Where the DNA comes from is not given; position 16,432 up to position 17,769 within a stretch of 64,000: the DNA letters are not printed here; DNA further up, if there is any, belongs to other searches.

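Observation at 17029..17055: Fic-family protein whose catalytic HPFx[D/E]GNGR motif is replaced by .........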

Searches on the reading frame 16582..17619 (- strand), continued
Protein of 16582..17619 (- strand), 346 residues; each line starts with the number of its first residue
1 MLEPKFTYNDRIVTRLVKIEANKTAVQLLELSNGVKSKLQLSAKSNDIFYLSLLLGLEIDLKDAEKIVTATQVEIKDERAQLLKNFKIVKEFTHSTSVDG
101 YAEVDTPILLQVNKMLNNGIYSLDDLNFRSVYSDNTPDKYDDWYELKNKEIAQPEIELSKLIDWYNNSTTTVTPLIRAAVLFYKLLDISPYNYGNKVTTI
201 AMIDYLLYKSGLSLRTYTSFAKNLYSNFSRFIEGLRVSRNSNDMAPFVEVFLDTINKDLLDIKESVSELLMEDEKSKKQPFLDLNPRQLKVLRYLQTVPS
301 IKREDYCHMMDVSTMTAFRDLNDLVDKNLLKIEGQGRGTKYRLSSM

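Call 21: predict_structure(alignment_id=A1)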
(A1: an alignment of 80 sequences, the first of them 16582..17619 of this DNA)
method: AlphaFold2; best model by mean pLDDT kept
length: 346 residues; sequences in the alignment: 80
mean_pLDDT: 90.8   pTM: 0.78
mean pLDDT of the five models: 90.8, 89.4, 88.4, 88.1, 88.0
residues with pLDDT >= 90: 238; 70-90: 93; 50-70: 14; < 50: 1
segments of 3 or more residues with pLDDT < 50: none
pLDDT, mean of each block of 10 residues (from residue 1): 81 97 95 90 97 95 95 89 96 92 93 94 84 66 87 91 95 96 95 93 98 97 97 95 95 98 92 72 77 91 92 90 88 87 86
secondary structure, 60 per line:
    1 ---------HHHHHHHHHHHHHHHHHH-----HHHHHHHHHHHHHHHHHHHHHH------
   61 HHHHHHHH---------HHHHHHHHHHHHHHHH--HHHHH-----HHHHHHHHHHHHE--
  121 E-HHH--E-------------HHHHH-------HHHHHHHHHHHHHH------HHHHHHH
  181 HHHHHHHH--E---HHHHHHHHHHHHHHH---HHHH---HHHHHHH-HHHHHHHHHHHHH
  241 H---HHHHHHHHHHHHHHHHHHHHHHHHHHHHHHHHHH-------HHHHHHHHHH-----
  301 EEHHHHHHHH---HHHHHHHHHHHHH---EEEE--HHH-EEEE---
elements in order: H10-27 H33-54 H61-68 H78-93 H96-100 H106-117 H142-146 H154-167 H174-188 H195-209 H213-216 H220-226 H228-241 H245-278 H286-295 H303-310 H314-326 E330-333 E340-343

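Call 23: search_protein_representatives(alignment_id=A1)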
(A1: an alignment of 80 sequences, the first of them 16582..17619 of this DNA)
Query: 80 sequences, 348 profile positions. Proteins with E-value up to 0.001 (for the whole library): 4174; up to 1e-10: 760; up to 1e-30: 72. The best 150 are listed.
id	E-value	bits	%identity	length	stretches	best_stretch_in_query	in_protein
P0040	9.2e-162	554.5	-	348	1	1-348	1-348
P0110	1.2e-151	521.3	-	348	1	1-348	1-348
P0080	3.0e-136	470.6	-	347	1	4-347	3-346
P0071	3.2e-131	454.0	-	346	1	1-348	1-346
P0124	3.8e-126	437.4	-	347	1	1-348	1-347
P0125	1.6e-124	432.0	-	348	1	1-347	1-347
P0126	2.1e-119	415.2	-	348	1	1-347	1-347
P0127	5.4e-119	413.8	-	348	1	1-347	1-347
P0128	8.2e-119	413.2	-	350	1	1-348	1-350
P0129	7.0e-118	410.2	-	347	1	1-347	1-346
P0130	9.7e-115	399.8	-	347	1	1-348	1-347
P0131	6.5e-110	384.0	-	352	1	5-347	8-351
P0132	3.6e-102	358.5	-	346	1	3-347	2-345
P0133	1.5e-100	353.2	-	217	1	133-348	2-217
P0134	1.2e-99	350.2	-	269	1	83-348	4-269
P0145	3.1e-69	250.2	-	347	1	8-348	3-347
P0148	3.2e-59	217.3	-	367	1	3-346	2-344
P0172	7.7e-40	153.5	-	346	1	2-344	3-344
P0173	1.1e-38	149.8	-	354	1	1-345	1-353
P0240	1.3e-22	96.9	-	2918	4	284-347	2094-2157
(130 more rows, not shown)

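Call 25: fold_search(model_id=the predicted structure, library=pdb)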
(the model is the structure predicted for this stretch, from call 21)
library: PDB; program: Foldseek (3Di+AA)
matches with E <= 10: 1374; with E <= 0.001: 44
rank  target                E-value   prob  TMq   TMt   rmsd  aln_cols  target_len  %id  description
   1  4rgl                  5.4e-11  1.00  0.60  0.63   7.9       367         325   14  Crystal structure of a Fic family protein (Dde_2494) from Desulfovibrio desulfuricans G20 at 2.70 A resolution (released 2014-10-29)
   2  8cil_B                1.1e-10  1.00  0.63  0.62  11.5       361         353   15  Crystal structure of Coxiella burnetii Fic protein 2 (released 2023-11-15)
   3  8cil_A                3.0e-10  1.00  0.61  0.58  11.6       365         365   15  Crystal structure of Coxiella burnetii Fic protein 2 (released 2023-11-15)
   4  7cb8_A                2.5e-09  1.00  0.58  0.52   9.3       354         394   16  Structure of a FIC-domain protein from Mycobacterium marinum in complex with CDP (released 2021-08-18)
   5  7cb8_B                2.1e-08  1.00  0.57  0.51   9.4       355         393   16  Structure of a FIC-domain protein from Mycobacterium marinum in complex with CDP (released 2021-08-18)
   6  3eqx_B                3.7e-08  1.00  0.59  0.57   9.7       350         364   13  CRYSTAL STRUCTURE OF A FIC FAMILY PROTEIN (SO_4266) FROM SHEWANELLA ONEIDENSIS AT 1.6 A RESOLUTION (released 2008-10-14)
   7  3zec_A                4.0e-08  1.00  0.61  0.58   9.4       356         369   12  Fic protein from SHEWANELLA ONEIDENSIS (E73G mutant) in complex with AMPPNP (released 2013-06-19)
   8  3zcn_A                4.8e-08  1.00  0.61  0.57   9.6       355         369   12  Fic protein from SHEWANELLA ONEIDENSIS in complex with ATP (released 2013-06-19)
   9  3zec_B                5.8e-08  1.00  0.62  0.59   9.5       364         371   13  Fic protein from SHEWANELLA ONEIDENSIS (E73G mutant) in complex with AMPPNP (released 2013-06-19)
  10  3eqx_A                7.9e-08  1.00  0.61  0.58   9.4       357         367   13  CRYSTAL STRUCTURE OF A FIC FAMILY PROTEIN (SO_4266) FROM SHEWANELLA ONEIDENSIS AT 1.6 A RESOLUTION (released 2008-10-14)
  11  7xux_B                2.3e-07  1.00  0.53  0.51   9.1       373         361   17  Crystal structure of a FIC domain containnig protein (released 2022-12-21)
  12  7xux_A                2.7e-07  1.00  0.54  0.51   9.1       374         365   16  Crystal structure of a FIC domain containnig protein (released 2022-12-21)
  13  6i7g_B                4.4e-06  1.00  0.57  0.58   5.0       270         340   16  Crystal structure of dimeric wild type FICD complexed with ATP (released 2019-09-25)
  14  6i7h                  5.0e-06  1.00  0.56  0.59   3.6       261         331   15  Crystal structure of dimeric FICD mutant K256S (released 2019-09-25)
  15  3cuc_A                7.2e-06  1.00  0.54  0.69   5.5       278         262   15  CRYSTAL STRUCTURE OF A FIC DOMAIN CONTAINING SIGNALING PROTEIN (BT_2513) FROM BACTEROIDES THETAIOTAOMICRON VPI-5482 AT (released 2008-04-29)
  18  8uqu_C                9.5e-06  1.00  0.59  0.79   3.0       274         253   14  Crystal Structure of N-terminal Domain of Fic Family Protein from Bordetella bronchiseptica (released 2024-10-30)
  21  8uqu_B                1.5e-05  1.00  0.60  0.81   2.7       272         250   14  Crystal Structure of N-terminal Domain of Fic Family Protein from Bordetella bronchiseptica (released 2024-10-30)
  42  8uqu_A                1.1e-04  1.00  0.58  0.80   3.4       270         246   14  Crystal Structure of N-terminal Domain of Fic Family Protein from Bordetella bronchiseptica (released 2024-10-30)
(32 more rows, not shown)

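Call 49: find_homologous_proteins(query=A2, max_evalue=0.00001)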
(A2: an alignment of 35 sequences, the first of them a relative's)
Query A2 (35 sequences) (341 aa, profile of the alignment): 194 proteins with E <= 0.00001 among 8000 candidates; the best 120 are listed.
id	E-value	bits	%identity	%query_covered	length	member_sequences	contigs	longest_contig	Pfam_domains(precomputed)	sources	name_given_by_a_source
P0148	1.9e-120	420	28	99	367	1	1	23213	PF08220.19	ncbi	-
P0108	1.4e-102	361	37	99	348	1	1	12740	PF02661.24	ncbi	-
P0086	1.4e-102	361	36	93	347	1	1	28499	PF08220.19,PF02661.24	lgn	-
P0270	1.8e-102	361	34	85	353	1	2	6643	PF08220.19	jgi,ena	-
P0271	2.3e-102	361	33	99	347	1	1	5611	PF08279.19,PF08220.19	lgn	-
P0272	4.6e-102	360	36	88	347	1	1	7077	-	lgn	-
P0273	1.0e-101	359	36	86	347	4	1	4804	PF08220.19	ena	-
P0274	3.0e-101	357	28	89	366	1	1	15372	PF08279.19,PF08220.19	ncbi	-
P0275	3.5e-101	357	32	99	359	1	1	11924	PF22168.3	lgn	-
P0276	5.6e-101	356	32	99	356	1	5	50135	PF08220.19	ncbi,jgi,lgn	-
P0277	7.0e-101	356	35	99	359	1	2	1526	PF08220.19,PF02661.24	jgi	jgi:hypothetical protein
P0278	1.5e-100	355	34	99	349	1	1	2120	PF08220.19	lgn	-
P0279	1.5e-100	355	34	86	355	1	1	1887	PF08220.19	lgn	-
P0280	3.3e-100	354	33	94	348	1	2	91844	PF08220.19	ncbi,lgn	ncbi:MAG: Fic family protein [Candidatus Dojkabacteria bacterium]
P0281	3.4e-100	354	32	99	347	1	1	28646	PF08220.19,PF02661.24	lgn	-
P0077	4.6e-100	353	36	99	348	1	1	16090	PF08220.19,PF02661.24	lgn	-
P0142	5.5e-100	353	37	100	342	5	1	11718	PF08220.19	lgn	-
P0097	9.6e-100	352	35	88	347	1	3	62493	PF08220.19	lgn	-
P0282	1.1e-99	352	36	99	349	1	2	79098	PF08220.19,PF02661.24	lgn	-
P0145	1.2e-99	352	37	100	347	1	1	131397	PF08220.19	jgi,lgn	jgi:hypothetical protein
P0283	1.3e-99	352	35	99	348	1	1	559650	PF02661.24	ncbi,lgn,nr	ncbi:Fic family protein [Candidatus Dojkabacteria bacterium]|nr:Fic family protein [Candidatus Dojka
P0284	1.5e-99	352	34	99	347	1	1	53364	PF08220.19,PF02661.24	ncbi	-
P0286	2.1e-99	351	35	86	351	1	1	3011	PF08220.19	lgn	-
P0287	2.9e-99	351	35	99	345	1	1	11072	PF08220.19,PF02661.24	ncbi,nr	ncbi:DeoR family transcriptional regulator [Candidatus Dojkabacteria bacterium]|nr:DeoR family trans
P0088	4.7e-99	350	34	87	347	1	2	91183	PF02661.24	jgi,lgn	jgi:Fic family protein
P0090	4.9e-99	350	34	88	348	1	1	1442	PF02661.24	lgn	-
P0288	5.2e-99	350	37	85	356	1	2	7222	PF08220.19,PF02661.24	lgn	-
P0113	8.4e-99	349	36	87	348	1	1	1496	PF08220.19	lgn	-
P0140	1.3e-98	348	38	100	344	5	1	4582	PF08220.19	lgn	-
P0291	1.3e-98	348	30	89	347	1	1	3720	PF08220.19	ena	-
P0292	1.4e-98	348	32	99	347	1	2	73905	PF08220.19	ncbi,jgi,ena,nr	ncbi:MAG: DeoR family transcriptional regulator [Patescibacteria group bacterium]|nr:DeoR family tra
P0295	2.4e-98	348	34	99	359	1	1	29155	PF08220.19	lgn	-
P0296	2.5e-98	347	32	99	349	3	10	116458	PF08220.19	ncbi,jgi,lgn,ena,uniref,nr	ncbi:MAG: hypothetical protein US52_C0001G0003 [candidate division WS6 bacterium GW2011_GWA2_37_6]|u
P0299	4.2e-98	347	35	99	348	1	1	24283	PF08220.19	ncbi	-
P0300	4.7e-98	347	31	99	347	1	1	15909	PF08220.19,PF02661.24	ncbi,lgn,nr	ncbi:MAG: Fic family protein [Candidatus Dojkabacteria bacterium]|nr:Fic family protein [Candidatus 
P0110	1.3e-97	345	34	87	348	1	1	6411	PF08220.19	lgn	-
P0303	1.4e-97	345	33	99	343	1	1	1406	PF08220.19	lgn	-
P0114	1.7e-97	345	34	99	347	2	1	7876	PF08220.19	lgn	-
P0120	1.8e-97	345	36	86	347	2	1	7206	PF08220.19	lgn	-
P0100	2.4e-97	344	34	87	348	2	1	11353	PF02661.24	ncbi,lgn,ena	-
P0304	2.4e-97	344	34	99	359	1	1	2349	PF08220.19,PF02661.24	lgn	-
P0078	2.5e-97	344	34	88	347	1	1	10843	PF02661.24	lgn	-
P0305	2.7e-97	344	32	99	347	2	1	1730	PF08220.19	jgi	jgi:Fic family protein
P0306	3.5e-97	344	35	86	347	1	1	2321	PF08220.19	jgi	jgi:hypothetical protein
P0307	4.4e-97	343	34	88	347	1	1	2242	PF08279.19,PF08220.19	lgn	-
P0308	4.5e-97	343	35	88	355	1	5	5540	PF08220.19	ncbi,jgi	-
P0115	4.7e-97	343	30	97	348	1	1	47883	PF08220.19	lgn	-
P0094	5.2e-97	343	36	87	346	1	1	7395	PF02661.24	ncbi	-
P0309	9.1e-97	342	36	86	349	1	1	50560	PF08220.19,PF02661.24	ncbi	-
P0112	1.1e-96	342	33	99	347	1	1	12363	PF08220.19,PF02661.24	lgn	-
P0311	1.2e-96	342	33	99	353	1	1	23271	PF08220.19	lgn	-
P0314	1.7e-96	341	33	99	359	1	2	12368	PF08220.19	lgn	-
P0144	1.9e-96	341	35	100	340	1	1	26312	PF08220.19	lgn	-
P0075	2.0e-96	341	32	99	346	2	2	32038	PF08220.19,PF02661.24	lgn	-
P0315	3.8e-96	340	35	88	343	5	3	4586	PF08279.19,PF08220.19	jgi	jgi:hypothetical protein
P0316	4.3e-96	340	34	87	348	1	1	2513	PF08220.19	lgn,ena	-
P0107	5.0e-96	340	33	86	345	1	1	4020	PF08220.19,PF02661.24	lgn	-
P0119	5.6e-96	340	34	99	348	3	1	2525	PF08220.19,PF02661.24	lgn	-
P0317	9.4e-96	339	34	86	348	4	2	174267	PF08220.19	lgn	-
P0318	1.2e-95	339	37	86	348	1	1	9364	PF08220.19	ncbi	-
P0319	1.4e-95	338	35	86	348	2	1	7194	PF08220.19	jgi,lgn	-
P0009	1.7e-95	338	37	87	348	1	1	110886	PF02661.24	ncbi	-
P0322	6.1e-95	336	34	87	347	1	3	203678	PF08220.19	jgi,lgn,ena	-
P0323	7.4e-95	336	33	99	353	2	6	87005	PF08220.19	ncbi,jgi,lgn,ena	-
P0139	8.5e-95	336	100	100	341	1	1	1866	PF08220.19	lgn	-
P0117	9.2e-95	336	33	99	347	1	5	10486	PF08220.19,PF02661.24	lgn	-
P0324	1.6e-94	335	32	87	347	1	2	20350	PF08220.19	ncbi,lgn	-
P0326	2.7e-94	334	35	87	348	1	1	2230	PF02661.24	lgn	-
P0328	4.0e-94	334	35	92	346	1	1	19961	PF08220.19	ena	-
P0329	4.6e-94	333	33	87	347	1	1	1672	PF08220.19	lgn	-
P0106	8.0e-94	333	34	88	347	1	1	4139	PF08220.19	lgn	-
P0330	8.6e-94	333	43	100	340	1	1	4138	PF08220.19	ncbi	-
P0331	9.4e-94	332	31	99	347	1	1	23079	PF08279.19,PF08220.19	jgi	jgi:Fic family protein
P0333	2.6e-93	331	34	98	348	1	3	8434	PF08220.19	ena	-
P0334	3.1e-93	331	35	86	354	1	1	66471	PF08220.19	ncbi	-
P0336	3.5e-93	331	33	87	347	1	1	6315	PF08220.19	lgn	-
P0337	3.5e-93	331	36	87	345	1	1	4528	PF08220.19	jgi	-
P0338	1.8e-92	328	34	87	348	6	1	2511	PF08220.19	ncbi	-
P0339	1.9e-92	328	35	88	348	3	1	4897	PF08220.19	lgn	-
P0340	4.1e-92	327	34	88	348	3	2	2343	PF08220.19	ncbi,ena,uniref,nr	ncbi:DeoR family transcriptional regulator [Candidatus Dojkabacteria bacterium]|uniref:DeoR family t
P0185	5.0e-92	327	25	82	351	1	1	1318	PF08220.19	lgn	-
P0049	5.8e-92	327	37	87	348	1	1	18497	PF02661.24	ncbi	-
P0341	6.2e-92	326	36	99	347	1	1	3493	PF08220.19,PF02661.24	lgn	-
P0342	6.8e-92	326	43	100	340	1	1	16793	PF08220.19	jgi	jgi:hypothetical protein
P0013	7.3e-92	326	34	89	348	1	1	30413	PF02661.24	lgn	-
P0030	1.4e-91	325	32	87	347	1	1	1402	PF08220.19,PF02661.24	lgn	-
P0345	2.2e-91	325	34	96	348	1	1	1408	PF08220.19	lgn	-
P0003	6.9e-91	323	32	98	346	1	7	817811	-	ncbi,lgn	-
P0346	1.1e-90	322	36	86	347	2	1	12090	PF08220.19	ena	-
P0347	1.2e-90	322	33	99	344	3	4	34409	PF02661.24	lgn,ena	-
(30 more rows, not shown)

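Call 50: find_encoding_contigs(protein=P0148, flank=5000, max_places=3)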
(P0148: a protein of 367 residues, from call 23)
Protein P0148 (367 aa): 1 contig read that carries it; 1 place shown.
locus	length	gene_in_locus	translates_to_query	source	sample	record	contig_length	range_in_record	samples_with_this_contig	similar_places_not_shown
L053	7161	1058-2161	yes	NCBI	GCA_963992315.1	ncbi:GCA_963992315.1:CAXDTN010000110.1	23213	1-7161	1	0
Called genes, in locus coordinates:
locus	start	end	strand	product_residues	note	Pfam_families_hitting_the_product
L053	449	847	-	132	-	PF09685:MamF_MmsF (weak)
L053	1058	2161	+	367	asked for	PF08220:HTH_DeoR (weak)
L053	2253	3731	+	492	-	PF01743:PolyA_pol, PF12627:PolyA_pol_RNAbd, PF01966:HD, PF13735:tRNA_NucTran2_2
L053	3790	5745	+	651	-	PF13229:Beta_helix, PF05048:NosD, PF13229:Beta_helix (weak)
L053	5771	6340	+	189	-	-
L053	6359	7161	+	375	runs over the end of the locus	PF00963:Cohesin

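Call 51: find_encoding_contigs(protein=P0145, flank=5000, max_places=3)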
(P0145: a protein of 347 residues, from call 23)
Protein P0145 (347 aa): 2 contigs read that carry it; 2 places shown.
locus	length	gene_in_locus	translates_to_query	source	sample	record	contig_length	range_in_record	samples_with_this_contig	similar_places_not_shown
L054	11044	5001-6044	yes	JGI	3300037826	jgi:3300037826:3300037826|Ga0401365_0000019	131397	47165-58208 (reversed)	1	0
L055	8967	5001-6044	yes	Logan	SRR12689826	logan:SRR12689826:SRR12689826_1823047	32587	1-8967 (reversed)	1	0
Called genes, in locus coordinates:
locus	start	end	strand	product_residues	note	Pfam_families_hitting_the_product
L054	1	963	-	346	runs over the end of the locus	PF00106:adh_short (faint), PF01073:3Beta_HSD, PF01370:Epimerase, PF02719:Polysacc_synt_2, PF04321:RmlD_sub_bind, PF07993:NAD_binding_4, PF16363:GDP_Man_Dehyd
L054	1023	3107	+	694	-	PF01743:PolyA_pol, PF12627:PolyA_pol_RNAbd, PF01966:HD, PF13735:tRNA_NucTran2_2 (faint), PF00300:His_Phos_1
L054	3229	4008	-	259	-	PF18761:Heliorhodopsin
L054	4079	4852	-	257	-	PF06966:DUF1295, PF02544:Steroid_dh, PF04191:PEMT, PF04140:ICMT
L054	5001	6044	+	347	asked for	PF08220:HTH_DeoR (faint)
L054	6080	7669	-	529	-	PF01541:GIY-YIG, PF27096:UvrC_M, PF02151:UVR (weak), PF08459:UvrC_RNaseH_dom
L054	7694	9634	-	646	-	PF02518:HATPase_c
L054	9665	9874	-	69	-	-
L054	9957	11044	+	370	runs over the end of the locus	PF00953:Glycos_transf_4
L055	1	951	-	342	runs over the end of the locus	PF00106:adh_short (faint), PF01073:3Beta_HSD, PF01370:Epimerase, PF02719:Polysacc_synt_2, PF04321:RmlD_sub_bind, PF07993:NAD_binding_4, PF16363:GDP_Man_Dehyd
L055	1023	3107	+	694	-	PF01743:PolyA_pol, PF12627:PolyA_pol_RNAbd, PF01966:HD, PF13735:tRNA_NucTran2_2 (faint), PF00300:His_Phos_1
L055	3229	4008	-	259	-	PF18761:Heliorhodopsin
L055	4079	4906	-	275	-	PF06966:DUF1295, PF02544:Steroid_dh, PF04140:ICMT (weak), PF04191:PEMT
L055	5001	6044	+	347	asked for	PF08220:HTH_DeoR (faint)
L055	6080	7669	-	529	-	PF01541:GIY-YIG, PF27096:UvrC_M, PF02151:UVR (weak), PF08459:UvrC_RNaseH_dom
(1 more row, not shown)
